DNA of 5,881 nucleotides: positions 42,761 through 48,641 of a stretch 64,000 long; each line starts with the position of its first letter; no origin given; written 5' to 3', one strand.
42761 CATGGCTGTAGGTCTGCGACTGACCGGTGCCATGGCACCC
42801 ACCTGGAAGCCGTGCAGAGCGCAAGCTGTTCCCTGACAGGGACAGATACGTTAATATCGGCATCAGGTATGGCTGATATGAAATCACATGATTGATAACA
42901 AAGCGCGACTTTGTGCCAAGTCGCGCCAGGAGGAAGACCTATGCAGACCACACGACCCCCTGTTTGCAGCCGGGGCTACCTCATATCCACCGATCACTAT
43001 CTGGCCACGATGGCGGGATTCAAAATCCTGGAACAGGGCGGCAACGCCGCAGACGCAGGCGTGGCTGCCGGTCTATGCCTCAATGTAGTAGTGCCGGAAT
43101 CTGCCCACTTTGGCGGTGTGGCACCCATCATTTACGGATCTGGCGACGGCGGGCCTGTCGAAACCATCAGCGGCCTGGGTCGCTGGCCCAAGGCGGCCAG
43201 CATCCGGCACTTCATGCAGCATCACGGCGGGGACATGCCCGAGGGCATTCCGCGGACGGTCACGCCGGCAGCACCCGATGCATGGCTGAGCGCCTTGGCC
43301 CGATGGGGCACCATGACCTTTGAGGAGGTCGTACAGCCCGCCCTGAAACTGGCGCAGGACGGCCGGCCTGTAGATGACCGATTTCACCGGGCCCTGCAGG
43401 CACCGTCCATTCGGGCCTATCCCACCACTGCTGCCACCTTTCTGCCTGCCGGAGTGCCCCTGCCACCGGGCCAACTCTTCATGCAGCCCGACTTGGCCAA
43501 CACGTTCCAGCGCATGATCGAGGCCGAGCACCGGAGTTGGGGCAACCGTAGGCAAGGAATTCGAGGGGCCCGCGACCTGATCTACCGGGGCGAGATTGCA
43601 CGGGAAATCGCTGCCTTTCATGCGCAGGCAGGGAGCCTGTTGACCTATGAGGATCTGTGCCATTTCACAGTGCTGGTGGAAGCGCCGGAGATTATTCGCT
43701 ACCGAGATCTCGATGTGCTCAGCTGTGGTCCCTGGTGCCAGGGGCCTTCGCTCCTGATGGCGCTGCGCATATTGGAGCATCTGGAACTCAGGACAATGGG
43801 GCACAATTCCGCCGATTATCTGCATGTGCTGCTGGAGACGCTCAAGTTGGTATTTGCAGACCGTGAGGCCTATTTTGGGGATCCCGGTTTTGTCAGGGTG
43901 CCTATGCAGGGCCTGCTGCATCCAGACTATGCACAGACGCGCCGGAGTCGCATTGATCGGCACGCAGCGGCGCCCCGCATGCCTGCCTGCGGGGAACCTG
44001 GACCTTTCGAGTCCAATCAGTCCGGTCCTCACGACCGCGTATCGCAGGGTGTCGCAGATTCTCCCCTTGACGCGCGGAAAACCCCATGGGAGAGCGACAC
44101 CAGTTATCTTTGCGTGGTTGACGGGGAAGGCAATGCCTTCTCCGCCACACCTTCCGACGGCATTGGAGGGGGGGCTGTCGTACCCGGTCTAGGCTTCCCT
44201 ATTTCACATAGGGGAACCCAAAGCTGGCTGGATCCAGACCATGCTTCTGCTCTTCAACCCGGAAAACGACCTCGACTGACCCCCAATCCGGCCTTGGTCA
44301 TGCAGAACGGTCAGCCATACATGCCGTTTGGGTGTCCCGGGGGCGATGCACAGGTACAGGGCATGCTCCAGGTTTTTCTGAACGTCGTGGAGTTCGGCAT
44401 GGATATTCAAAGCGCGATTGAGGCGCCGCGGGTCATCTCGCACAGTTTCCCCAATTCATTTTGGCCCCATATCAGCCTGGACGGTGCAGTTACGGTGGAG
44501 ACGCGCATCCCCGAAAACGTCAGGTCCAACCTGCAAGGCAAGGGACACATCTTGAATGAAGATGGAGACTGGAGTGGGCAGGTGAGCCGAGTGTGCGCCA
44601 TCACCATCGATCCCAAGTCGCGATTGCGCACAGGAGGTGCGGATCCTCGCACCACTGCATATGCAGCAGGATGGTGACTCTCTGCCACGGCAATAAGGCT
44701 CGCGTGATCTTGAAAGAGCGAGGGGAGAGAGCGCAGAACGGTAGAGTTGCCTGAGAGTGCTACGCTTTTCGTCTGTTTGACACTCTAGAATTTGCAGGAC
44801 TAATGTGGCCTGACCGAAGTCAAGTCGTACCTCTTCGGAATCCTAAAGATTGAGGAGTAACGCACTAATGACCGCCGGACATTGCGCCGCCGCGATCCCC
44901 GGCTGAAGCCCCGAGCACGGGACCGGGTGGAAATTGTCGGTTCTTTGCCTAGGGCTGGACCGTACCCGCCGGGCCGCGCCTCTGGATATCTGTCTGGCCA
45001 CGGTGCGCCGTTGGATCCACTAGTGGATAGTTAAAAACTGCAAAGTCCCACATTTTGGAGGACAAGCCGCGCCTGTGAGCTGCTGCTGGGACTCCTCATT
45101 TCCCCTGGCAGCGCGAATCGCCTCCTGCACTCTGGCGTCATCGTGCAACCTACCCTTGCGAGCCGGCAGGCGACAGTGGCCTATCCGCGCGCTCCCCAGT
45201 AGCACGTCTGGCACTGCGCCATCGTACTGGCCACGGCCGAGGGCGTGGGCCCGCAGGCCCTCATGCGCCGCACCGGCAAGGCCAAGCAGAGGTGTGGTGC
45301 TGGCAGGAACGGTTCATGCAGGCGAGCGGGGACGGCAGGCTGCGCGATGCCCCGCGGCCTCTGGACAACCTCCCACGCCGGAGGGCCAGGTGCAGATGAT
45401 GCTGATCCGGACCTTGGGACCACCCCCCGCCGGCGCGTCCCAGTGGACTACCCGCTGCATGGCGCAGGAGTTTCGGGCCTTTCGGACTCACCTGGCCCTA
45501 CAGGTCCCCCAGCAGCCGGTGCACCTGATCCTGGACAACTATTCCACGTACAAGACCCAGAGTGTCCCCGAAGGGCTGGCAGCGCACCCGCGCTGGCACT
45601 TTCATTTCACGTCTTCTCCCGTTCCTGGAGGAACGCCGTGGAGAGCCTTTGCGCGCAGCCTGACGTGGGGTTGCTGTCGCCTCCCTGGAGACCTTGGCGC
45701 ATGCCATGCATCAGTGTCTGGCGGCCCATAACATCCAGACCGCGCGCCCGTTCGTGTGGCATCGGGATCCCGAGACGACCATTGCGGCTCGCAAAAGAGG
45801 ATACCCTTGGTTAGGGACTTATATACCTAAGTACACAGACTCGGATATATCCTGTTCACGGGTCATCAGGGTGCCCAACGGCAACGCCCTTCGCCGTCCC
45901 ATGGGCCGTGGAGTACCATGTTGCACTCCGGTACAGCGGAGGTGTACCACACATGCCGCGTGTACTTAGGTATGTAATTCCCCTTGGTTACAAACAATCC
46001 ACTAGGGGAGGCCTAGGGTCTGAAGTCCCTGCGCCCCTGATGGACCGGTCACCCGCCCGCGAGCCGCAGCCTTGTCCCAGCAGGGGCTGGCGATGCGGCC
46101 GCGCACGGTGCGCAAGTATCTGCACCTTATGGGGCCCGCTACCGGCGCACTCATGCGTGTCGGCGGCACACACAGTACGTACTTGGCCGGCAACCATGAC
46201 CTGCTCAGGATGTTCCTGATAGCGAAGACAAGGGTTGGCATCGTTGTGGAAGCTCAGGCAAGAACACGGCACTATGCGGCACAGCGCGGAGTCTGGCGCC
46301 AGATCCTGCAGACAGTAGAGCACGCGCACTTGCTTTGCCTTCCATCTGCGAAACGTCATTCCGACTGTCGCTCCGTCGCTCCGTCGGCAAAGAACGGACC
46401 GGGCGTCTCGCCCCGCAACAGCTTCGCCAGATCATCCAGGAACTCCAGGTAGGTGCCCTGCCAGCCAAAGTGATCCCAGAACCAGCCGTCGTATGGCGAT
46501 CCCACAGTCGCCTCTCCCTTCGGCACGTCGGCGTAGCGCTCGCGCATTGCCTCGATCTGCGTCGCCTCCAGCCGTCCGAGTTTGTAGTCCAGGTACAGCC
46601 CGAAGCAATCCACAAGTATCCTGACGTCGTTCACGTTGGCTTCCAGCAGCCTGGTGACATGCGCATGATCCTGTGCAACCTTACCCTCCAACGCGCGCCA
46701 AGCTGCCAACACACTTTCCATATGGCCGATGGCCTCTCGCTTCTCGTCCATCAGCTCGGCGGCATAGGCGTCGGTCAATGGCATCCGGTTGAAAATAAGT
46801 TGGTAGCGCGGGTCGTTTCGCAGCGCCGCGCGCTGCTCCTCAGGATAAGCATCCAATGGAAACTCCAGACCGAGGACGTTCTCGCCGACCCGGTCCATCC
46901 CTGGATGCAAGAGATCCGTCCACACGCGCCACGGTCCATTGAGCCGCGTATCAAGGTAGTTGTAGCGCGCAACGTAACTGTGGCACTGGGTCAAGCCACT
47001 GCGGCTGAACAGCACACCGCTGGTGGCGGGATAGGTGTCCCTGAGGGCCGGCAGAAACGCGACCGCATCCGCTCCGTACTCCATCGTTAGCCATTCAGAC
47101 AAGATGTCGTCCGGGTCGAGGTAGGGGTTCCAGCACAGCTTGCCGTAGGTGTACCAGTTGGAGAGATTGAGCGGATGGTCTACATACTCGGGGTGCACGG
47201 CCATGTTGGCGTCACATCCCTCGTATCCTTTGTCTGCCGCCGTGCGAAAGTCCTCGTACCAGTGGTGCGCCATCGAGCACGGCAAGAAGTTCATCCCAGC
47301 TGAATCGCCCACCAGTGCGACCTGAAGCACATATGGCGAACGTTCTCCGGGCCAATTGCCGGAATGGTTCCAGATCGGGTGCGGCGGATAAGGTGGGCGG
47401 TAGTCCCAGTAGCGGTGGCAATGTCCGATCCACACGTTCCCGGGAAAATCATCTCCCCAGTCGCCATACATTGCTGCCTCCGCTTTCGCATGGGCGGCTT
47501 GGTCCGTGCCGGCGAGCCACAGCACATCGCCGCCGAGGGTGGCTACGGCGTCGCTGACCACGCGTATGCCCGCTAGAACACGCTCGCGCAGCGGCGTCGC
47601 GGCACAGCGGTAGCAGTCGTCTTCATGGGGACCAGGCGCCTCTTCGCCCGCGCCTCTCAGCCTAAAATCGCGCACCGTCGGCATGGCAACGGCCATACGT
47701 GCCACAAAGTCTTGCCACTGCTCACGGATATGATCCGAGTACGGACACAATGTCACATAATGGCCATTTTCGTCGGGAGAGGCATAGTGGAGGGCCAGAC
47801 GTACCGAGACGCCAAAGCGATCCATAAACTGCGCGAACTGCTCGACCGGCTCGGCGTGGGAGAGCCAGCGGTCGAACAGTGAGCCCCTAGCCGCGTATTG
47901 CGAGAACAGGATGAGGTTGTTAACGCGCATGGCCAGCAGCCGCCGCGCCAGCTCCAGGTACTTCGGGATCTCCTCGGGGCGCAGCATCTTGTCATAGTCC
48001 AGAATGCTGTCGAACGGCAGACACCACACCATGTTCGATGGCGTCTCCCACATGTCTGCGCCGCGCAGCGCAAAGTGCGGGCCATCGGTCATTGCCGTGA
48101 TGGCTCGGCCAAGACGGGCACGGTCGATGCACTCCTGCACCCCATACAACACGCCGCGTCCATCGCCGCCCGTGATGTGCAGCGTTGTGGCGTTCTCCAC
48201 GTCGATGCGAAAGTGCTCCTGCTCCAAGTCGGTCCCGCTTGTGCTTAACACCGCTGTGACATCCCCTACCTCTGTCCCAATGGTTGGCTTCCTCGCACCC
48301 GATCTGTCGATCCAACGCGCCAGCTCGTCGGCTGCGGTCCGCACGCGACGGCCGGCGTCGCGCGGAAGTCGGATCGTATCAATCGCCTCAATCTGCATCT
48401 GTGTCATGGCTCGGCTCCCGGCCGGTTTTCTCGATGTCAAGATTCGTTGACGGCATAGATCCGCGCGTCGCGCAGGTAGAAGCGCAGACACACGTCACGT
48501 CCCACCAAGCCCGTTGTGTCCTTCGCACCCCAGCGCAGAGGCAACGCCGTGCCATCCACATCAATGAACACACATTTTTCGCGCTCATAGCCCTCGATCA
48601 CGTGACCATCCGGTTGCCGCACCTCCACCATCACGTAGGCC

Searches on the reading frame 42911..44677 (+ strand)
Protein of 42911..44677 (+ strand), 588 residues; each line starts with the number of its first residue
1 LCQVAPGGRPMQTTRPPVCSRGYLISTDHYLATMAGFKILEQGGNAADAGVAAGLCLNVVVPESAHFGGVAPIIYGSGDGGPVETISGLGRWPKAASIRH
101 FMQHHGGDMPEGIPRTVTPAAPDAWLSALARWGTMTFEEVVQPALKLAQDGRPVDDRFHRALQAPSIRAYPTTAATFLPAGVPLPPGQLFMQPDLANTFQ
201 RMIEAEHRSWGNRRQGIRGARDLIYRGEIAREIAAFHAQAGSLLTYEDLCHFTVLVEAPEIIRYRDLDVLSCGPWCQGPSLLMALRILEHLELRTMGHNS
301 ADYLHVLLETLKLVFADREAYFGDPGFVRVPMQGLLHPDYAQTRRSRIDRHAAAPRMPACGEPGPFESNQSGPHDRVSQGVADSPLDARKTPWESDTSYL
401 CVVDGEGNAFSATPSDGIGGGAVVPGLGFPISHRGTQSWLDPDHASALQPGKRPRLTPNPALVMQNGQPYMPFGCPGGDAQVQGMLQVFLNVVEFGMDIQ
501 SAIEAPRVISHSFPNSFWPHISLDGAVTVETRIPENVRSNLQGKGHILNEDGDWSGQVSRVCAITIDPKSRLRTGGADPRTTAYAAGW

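Call 12: search_protein_families(library=pfam, proteins=[window:42911-44677:+], max_evalue=0.01)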
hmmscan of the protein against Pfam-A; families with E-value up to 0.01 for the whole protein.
window:42911-44677:+ (588 aa): 1 family
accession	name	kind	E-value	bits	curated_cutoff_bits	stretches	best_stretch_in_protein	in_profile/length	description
PF01019.26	G_glu_transpept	-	3.9e-111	372.8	27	1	38-581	2-510/512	Gamma-glutamyltranspeptidase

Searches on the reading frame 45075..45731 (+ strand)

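Call 65: search_protein_families(library=pfam, proteins=[window:45075-45731:+], max_evalue=0.1)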
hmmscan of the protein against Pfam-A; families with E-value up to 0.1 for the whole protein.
window:45075-45731:+ (218 aa): 1 family
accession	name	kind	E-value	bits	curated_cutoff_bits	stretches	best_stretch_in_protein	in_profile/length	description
PF13358.12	DDE_3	-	0.0013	19.1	28.6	1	124-179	55-112/146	DDE superfamily endonuclease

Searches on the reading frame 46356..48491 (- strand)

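Call 12: search_protein_families(library=pfam, proteins=[window:46356-48491:-], max_evalue=0.01)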
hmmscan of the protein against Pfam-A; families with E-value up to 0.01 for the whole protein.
window:46356-48491:- (711 aa): 3 families
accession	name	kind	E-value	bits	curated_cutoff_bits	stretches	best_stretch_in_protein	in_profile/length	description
PF07488.18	Glyco_hydro_67M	-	1.4e-12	47.8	23.5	1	134-326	13-192/326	Glycosyl hydrolase family 67 middle domain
PF07477.17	Glyco_hydro_67C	-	8.4e-11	42.3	27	1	439-476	3-40/223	Glycosyl hydrolase family 67 C-terminus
PF02838.20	Glyco_hydro_20b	-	0.00073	20.7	26.1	1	50-119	33-102/124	Glycosyl hydrolase family 20, domain 2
